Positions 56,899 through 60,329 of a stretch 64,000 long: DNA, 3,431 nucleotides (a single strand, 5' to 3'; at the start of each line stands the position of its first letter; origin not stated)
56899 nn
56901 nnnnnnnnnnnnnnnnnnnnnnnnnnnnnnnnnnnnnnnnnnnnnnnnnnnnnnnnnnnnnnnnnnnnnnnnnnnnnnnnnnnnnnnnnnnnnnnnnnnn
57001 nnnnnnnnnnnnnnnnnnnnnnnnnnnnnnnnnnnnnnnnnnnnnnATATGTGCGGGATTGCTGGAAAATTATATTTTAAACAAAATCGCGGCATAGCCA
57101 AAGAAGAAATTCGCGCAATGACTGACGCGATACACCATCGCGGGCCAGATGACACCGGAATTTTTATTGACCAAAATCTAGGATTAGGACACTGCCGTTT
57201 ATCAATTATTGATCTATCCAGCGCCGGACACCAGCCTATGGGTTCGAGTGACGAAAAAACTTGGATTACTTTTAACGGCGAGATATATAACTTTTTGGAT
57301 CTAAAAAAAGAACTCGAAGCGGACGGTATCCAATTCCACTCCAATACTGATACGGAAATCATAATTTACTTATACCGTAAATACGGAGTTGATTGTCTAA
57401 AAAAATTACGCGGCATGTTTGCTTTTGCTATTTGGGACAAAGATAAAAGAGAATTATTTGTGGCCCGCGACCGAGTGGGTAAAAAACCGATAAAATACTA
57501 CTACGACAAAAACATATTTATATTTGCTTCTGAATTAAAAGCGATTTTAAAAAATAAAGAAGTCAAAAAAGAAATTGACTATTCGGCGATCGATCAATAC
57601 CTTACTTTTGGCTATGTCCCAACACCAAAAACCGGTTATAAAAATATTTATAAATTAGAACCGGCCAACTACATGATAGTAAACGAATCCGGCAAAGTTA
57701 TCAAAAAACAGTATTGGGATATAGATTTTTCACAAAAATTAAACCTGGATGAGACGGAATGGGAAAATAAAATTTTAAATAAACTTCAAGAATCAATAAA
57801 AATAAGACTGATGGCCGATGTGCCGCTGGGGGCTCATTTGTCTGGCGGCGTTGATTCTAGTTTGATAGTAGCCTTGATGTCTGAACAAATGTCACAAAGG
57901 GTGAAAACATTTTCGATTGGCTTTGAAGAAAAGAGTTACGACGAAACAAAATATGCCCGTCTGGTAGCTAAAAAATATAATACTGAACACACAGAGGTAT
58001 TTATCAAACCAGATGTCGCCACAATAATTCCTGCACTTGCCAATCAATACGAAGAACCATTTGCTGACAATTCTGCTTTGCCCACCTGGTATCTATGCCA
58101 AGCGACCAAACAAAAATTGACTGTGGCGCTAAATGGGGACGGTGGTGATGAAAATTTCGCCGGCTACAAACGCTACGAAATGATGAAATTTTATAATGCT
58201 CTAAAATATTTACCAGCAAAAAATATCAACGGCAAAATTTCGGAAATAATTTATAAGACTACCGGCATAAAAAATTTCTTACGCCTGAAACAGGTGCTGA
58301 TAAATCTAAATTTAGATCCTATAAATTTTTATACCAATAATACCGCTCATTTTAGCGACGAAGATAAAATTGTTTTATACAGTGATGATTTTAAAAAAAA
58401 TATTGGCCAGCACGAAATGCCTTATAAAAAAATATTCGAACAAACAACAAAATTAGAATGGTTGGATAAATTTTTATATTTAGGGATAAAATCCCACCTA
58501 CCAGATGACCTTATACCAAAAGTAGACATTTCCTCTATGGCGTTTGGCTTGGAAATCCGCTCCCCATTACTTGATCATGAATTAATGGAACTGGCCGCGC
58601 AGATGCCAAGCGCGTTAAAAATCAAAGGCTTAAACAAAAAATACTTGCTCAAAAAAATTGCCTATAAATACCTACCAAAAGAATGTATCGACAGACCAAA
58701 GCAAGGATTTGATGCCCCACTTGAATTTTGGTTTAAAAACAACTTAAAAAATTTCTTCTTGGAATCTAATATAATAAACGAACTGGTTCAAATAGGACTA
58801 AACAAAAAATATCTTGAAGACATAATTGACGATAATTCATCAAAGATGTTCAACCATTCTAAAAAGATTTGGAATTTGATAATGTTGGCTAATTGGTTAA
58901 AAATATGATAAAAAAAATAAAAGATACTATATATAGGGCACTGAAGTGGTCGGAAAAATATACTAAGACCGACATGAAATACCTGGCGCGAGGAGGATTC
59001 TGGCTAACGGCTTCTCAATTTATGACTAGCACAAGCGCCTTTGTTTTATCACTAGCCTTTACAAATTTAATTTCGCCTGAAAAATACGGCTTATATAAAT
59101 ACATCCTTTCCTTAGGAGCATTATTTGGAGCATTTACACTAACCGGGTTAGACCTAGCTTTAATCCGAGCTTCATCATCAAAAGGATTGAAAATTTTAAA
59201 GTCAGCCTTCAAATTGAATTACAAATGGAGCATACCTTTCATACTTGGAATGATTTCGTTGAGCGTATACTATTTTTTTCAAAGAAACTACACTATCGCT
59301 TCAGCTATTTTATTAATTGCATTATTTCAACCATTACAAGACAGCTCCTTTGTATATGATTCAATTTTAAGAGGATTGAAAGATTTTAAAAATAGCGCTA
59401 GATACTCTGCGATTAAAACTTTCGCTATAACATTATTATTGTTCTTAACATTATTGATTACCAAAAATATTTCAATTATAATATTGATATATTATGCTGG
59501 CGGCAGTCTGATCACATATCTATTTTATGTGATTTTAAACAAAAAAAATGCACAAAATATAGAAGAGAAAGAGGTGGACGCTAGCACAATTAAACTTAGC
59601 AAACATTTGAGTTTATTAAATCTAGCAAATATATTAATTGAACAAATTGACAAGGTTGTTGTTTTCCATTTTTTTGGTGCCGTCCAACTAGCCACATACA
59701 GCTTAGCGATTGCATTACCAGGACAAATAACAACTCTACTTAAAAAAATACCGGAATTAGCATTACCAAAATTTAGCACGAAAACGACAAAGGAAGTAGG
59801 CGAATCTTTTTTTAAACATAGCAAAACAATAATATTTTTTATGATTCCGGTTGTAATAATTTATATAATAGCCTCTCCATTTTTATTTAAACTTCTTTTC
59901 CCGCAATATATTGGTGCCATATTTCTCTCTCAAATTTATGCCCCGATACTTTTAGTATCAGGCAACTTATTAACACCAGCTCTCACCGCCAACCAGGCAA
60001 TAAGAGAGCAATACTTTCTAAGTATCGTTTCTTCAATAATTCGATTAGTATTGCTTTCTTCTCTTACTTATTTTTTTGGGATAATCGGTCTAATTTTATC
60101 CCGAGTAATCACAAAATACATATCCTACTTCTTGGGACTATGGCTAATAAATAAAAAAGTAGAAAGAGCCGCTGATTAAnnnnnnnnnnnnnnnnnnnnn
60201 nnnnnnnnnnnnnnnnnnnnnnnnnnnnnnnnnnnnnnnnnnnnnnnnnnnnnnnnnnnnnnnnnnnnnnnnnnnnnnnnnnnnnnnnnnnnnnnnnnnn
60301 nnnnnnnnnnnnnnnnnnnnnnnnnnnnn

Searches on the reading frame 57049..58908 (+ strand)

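Call 46: search_protein_families(library=pfam, proteins=[window:57049-58908:+], max_evalue=0.0001)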
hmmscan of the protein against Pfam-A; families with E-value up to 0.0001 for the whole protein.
window:57049-58908:+ (619 aa): 5 families
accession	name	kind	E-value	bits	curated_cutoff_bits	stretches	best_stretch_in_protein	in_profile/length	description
PF00733.27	Asn_synthase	-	4.9e-90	303.2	21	1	242-618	2-354/354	Asparagine synthase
PF13537.11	GATase_7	-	1.5e-45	154.6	25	1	48-167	1-122/123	Glutamine amidotransferase domain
PF13522.11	GATase_6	-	1.7e-45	154.7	27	1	33-162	1-130/130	Glutamine amidotransferase domain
PF02540.23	NAD_synthase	-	1.7e-05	24.5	21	1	242-333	5-95/242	NAD synthase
PF12481.13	DUF3700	-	3.7e-05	23.7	27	1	69-168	75-177/228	Aluminium induced protein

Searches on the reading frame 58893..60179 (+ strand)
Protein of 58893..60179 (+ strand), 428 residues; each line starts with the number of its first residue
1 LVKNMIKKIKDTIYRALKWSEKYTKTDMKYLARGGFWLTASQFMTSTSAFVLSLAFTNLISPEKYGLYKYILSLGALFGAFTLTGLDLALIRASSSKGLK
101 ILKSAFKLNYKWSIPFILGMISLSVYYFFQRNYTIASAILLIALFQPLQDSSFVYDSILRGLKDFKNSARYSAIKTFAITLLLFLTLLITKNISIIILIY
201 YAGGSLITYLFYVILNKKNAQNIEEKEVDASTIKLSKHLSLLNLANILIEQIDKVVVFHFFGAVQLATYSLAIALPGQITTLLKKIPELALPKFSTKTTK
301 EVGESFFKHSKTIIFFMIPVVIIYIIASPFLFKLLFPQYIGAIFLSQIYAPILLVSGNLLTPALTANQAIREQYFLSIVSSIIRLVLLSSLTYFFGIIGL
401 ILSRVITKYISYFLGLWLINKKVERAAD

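Call 46: search_protein_families(library=pfam, proteins=[window:58893-60179:+], max_evalue=0.0001)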
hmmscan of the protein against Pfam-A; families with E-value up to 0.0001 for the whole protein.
window:58893-60179:+ (428 aa): 2 families
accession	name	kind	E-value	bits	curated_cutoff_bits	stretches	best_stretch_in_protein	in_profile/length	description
PF13440.11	Polysacc_synt_3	-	6.5e-15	55.6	23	1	59-336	5-284/293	Polysaccharide biosynthesis protein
PF01943.22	Polysacc_synt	-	8.1e-13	48.8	28.2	1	31-274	1-249/274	Polysaccharide biosynthesis protein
